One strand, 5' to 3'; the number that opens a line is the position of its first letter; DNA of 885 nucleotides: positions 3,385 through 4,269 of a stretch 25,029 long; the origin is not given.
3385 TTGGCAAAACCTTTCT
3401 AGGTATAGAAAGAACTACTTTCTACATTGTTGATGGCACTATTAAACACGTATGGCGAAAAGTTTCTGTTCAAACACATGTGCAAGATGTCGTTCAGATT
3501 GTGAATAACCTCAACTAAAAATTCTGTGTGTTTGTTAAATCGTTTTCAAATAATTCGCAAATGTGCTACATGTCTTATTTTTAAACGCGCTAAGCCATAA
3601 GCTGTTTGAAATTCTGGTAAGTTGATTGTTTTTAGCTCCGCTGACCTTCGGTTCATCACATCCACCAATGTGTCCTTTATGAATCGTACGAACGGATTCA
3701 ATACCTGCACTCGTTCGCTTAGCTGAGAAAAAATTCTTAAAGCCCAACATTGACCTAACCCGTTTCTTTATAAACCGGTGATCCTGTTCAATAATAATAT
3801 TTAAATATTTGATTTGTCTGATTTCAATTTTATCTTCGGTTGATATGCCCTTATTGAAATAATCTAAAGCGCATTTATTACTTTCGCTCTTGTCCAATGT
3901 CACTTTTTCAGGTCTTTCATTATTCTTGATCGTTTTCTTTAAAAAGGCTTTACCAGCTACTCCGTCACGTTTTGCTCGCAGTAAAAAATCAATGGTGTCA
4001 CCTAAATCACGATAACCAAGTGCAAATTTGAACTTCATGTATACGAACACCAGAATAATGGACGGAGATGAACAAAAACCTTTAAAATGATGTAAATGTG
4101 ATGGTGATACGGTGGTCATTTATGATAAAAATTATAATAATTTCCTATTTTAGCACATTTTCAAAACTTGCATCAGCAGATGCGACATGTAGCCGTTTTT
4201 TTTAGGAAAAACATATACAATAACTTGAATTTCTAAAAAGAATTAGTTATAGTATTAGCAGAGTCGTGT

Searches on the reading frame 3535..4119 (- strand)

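Call 71: search_protein_families(library=pfam, proteins=[window:3535-4119:-], max_evalue=0.01)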
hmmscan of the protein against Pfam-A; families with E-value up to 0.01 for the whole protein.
window:3535-4119:- (194 aa): 1 family
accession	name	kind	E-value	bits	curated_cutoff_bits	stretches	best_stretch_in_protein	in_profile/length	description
PF13610.12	DDE_Tnp_IS240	-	1.4e-24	87.2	27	1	40-150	28-139/139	DDE domain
